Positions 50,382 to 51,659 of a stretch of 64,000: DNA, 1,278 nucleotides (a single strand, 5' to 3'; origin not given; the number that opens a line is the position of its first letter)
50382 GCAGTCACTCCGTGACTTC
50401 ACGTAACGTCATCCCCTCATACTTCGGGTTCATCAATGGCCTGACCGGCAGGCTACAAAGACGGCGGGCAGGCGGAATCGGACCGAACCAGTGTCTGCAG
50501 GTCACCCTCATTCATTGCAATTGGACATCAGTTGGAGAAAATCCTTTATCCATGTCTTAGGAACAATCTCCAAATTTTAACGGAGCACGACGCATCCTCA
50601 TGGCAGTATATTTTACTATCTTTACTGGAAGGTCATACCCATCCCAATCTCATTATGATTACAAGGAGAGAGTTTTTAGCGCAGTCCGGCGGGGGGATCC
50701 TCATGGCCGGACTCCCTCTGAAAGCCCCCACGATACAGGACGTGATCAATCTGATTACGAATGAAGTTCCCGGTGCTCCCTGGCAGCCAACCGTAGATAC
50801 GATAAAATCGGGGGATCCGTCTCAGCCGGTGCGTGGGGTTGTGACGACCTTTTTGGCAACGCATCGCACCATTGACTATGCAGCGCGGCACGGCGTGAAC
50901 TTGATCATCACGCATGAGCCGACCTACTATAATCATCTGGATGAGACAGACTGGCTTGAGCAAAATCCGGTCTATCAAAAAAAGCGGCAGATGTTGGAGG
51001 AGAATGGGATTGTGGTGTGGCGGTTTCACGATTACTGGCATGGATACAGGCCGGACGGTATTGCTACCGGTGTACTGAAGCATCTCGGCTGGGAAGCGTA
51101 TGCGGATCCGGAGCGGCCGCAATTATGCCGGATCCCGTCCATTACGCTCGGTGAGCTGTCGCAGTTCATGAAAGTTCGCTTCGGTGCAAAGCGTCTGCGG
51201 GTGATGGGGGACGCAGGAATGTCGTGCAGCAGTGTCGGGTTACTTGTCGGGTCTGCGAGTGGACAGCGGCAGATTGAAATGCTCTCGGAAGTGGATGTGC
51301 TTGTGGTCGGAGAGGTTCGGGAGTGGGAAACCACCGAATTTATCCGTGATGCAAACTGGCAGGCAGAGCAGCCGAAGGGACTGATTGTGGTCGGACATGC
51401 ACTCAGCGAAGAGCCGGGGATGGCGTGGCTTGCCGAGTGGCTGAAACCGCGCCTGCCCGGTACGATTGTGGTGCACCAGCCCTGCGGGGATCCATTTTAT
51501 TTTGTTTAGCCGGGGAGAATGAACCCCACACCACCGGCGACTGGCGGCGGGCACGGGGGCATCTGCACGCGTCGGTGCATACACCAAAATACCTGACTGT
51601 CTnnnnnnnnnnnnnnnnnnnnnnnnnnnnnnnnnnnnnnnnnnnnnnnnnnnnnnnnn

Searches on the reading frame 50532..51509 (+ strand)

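Call 57: search_protein_families(library=pfam, proteins=[window:50532-51509:+], max_evalue=0.001)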
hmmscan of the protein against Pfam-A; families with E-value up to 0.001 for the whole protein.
window:50532-51509:+ (325 aa): 1 family
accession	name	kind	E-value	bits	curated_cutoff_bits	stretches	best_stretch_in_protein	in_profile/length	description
PF01784.24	DUF34_NIF3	-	1.5e-16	61.3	23.4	1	94-310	30-241/256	Duf34/NIF3 (NGG1p interacting factor 3)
